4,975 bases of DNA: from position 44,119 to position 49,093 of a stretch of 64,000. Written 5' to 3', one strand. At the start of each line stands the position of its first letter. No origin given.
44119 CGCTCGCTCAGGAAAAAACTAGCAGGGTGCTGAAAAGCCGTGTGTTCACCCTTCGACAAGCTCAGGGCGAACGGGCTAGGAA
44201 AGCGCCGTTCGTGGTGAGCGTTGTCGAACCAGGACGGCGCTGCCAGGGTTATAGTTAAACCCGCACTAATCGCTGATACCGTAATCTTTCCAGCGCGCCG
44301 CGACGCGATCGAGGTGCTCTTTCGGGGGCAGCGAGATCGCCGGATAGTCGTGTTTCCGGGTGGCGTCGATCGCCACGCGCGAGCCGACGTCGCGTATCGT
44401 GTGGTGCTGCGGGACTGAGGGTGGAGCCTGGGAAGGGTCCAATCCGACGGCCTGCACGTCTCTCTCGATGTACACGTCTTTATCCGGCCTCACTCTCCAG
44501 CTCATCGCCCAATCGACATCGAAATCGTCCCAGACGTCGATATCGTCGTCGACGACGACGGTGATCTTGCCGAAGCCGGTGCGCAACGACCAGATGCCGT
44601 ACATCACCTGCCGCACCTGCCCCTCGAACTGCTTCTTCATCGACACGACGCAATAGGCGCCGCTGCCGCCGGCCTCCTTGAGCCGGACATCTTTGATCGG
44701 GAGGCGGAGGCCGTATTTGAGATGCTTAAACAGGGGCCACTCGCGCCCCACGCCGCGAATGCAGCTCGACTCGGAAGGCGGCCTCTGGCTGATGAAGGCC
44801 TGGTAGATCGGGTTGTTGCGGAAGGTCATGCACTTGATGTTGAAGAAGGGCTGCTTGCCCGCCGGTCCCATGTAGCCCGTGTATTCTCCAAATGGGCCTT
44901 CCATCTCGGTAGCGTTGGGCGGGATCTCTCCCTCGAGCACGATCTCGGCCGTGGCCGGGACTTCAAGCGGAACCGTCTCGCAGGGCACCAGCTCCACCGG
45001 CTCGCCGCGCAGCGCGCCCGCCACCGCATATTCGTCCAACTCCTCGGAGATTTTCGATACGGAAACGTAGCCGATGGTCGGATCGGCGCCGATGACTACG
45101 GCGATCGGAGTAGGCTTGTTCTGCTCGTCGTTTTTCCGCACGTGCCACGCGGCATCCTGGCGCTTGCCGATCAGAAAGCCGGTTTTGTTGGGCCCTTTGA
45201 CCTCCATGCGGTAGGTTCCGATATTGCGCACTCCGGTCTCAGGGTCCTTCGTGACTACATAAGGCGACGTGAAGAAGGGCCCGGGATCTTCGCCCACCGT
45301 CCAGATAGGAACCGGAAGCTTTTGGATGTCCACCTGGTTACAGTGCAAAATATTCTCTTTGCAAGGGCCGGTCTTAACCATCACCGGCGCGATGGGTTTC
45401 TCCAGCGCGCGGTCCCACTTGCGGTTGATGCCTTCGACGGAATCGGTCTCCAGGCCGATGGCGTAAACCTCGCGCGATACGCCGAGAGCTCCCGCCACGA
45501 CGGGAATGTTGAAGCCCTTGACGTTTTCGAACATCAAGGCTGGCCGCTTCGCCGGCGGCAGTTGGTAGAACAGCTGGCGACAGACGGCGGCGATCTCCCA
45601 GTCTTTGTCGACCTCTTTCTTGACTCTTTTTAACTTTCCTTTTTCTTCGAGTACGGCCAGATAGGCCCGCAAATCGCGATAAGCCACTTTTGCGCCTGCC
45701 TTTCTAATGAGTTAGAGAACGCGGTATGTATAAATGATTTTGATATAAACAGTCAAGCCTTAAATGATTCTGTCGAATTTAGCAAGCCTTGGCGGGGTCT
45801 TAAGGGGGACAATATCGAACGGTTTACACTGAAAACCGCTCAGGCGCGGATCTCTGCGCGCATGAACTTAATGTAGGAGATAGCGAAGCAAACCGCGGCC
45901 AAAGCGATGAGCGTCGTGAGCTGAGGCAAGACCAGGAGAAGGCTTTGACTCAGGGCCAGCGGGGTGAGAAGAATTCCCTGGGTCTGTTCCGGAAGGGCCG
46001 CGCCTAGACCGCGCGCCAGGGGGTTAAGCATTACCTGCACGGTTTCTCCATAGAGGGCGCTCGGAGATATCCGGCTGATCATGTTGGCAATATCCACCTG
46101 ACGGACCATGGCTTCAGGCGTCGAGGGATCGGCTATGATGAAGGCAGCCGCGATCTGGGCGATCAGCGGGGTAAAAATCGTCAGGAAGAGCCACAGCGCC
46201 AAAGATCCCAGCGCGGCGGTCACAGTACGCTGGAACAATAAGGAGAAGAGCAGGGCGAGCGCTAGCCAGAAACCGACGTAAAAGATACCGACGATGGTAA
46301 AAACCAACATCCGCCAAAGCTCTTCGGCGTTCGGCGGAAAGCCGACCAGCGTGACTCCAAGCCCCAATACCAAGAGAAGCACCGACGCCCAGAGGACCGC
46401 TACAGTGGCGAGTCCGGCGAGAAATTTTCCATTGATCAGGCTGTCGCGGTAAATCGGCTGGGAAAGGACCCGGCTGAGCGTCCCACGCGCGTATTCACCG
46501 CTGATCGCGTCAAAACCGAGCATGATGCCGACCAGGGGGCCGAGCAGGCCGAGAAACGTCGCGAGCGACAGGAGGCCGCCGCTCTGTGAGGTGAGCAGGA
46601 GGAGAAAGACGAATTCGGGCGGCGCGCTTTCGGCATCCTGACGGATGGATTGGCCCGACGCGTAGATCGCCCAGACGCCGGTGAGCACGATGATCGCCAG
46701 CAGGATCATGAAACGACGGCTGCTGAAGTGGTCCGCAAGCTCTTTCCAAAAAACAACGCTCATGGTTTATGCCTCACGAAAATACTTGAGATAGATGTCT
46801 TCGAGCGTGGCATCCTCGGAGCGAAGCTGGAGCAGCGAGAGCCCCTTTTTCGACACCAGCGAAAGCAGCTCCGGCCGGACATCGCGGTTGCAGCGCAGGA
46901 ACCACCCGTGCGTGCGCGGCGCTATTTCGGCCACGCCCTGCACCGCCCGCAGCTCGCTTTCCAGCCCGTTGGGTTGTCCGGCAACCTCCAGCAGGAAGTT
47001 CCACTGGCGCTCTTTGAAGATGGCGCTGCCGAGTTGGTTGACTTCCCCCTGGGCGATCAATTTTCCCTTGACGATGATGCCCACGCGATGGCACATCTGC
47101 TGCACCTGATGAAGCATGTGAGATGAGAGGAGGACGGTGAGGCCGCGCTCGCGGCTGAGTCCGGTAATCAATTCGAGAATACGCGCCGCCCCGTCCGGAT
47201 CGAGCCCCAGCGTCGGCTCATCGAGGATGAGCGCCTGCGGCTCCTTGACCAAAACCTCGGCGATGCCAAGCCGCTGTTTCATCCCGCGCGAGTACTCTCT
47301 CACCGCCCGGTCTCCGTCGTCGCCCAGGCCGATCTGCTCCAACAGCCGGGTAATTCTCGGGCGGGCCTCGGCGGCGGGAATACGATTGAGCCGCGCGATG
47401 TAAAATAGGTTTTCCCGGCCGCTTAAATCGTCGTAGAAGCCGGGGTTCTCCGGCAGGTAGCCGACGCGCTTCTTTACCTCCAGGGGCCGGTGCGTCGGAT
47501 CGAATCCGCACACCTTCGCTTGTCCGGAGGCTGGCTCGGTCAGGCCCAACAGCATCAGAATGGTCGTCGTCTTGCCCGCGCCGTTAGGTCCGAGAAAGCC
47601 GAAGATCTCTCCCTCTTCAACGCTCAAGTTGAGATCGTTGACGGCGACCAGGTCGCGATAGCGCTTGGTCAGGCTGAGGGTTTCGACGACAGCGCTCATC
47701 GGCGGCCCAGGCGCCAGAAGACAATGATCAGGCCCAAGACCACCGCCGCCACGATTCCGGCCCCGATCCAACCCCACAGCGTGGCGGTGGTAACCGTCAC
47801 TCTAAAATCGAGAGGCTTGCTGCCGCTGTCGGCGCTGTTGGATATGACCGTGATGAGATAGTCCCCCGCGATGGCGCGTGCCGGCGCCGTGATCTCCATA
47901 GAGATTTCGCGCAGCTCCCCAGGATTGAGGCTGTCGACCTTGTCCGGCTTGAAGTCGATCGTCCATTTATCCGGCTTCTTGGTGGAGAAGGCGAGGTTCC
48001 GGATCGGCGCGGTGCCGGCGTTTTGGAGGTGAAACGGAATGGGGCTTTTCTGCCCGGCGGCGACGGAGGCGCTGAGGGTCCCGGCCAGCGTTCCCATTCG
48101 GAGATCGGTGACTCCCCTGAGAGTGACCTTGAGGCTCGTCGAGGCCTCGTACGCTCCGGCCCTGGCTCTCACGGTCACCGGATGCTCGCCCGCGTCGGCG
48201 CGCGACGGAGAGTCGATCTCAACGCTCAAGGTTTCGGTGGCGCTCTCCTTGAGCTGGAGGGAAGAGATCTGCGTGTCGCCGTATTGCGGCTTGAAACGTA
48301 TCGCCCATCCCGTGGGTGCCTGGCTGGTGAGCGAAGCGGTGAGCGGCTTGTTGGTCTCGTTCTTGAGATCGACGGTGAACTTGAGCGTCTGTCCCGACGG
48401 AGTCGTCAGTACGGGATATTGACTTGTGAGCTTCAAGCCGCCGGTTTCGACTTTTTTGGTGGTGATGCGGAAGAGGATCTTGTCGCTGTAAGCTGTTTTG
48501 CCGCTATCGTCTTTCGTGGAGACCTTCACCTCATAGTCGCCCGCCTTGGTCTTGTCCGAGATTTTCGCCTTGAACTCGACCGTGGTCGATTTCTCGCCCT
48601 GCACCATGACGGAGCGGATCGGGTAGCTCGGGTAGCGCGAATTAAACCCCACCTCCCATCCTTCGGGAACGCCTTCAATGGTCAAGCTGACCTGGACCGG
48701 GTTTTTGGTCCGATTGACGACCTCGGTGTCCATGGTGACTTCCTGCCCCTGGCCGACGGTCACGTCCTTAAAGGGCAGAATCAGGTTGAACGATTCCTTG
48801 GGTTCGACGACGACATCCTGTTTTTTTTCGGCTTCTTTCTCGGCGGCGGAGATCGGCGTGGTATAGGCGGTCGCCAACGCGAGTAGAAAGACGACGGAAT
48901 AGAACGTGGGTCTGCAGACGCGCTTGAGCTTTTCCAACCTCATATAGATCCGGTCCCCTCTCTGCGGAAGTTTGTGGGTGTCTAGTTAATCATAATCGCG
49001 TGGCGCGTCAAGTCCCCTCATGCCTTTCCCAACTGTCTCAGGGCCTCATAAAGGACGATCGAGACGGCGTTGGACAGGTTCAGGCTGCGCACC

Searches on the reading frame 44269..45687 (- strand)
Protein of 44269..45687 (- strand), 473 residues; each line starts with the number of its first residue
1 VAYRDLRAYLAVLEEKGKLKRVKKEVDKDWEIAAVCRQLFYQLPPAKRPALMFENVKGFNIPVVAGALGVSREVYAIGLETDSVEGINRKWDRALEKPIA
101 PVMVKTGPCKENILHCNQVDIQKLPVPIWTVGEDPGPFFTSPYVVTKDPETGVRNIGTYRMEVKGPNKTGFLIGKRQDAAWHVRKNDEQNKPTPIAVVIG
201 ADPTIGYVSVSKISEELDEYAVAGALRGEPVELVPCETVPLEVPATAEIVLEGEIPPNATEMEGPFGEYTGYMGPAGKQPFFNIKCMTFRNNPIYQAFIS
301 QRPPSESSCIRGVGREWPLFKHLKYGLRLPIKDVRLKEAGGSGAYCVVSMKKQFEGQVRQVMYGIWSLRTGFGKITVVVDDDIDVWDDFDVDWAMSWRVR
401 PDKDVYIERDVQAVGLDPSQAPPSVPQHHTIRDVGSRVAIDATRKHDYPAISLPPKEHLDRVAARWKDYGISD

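Call 62: search_protein_families(library=pfam, proteins=[window:44269-45687:-], max_evalue=0.001)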
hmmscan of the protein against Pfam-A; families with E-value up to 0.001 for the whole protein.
window:44269-45687:- (473 aa): 3 families
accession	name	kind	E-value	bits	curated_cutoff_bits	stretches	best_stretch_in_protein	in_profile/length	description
PF01977.22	UbiD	-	1.5e-67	227.2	23.3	1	105-302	6-205/206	3-octaprenyl-4-hydroxybenzoate carboxy-lyase Rift-related domain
PF20696.2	UbiD_C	-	8.4e-25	87.7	24.2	1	330-442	22-127/127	3-octaprenyl-4-hydroxybenzoate carboxy-lyase C-terminal domain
PF20695.2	UbiD_N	-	2.5e-17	63.1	24.3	1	11-86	2-70/78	3-octaprenyl-4-hydroxybenzoate carboxy-lyase N-terminal domain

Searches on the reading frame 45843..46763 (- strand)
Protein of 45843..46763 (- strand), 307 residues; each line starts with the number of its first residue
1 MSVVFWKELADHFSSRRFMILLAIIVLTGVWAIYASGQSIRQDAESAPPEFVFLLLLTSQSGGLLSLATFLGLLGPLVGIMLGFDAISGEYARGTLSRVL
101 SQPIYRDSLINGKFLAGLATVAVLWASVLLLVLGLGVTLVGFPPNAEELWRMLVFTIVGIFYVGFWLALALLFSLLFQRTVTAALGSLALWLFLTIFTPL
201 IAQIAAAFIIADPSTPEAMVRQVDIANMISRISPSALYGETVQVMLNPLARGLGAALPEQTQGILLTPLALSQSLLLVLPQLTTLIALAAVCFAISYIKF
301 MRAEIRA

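Call 62: search_protein_families(library=pfam, proteins=[window:45843-46763:-], max_evalue=0.001)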
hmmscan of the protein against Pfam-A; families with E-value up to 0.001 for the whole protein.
window:45843-46763:- (307 aa): 2 families
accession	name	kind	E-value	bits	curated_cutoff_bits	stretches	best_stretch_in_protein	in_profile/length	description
PF12679.13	ABC2_membrane_2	-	7.4e-36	124.3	27.2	1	4-304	3-282/283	ABC-2 family transporter protein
PF12730.13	ABC2_membrane_4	-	0.0009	19.7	27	1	21-185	15-169/179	ABC-2 family transporter protein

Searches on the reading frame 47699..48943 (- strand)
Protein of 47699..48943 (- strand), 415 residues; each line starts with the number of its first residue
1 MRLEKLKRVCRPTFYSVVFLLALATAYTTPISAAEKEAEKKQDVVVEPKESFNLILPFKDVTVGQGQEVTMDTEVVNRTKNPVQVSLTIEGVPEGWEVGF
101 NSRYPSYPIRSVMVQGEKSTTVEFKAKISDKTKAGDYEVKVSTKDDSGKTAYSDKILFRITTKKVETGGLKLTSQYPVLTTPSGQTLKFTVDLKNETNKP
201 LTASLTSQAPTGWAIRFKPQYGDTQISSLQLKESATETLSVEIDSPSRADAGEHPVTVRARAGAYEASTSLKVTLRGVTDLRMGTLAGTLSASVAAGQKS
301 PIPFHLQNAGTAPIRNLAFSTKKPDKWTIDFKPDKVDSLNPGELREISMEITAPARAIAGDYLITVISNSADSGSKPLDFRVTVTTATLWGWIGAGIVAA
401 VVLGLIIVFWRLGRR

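Call 62: search_protein_families(library=pfam, proteins=[window:47699-48943:-], max_evalue=0.001)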
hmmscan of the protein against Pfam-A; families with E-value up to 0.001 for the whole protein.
window:47699-48943:- (415 aa): 6 families
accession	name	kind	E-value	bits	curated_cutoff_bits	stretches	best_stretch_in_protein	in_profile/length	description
PF10633.15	NPCBM_assoc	-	1.1e-31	109.3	24.4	3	295-366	2-73/78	NPCBM-associated, NEW3 domain of alpha-galactosidase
PF11614.14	FixG_C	-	2.4e-09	37.8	25.6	0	74-155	38-113/119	IG-like fold at C-terminal of FixG, putative oxidoreductase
PF01835.25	MG2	-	1.8e-05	25.4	32.8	0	113-151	52-90/96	MG2 domain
PF07705.17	CARDB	-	5.9e-05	23.7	22.7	0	292-368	13-83/101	CARDB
PF06030.18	WxLIP_PGBD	-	7.4e-05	23.2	27.3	0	173-207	15-49/121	WxL Interacting Protein, peptidoglycan binding domain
PF15418.12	DUF4625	-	0.0009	20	27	0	114-151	85-122/131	Domain of unknown function (DUF4625)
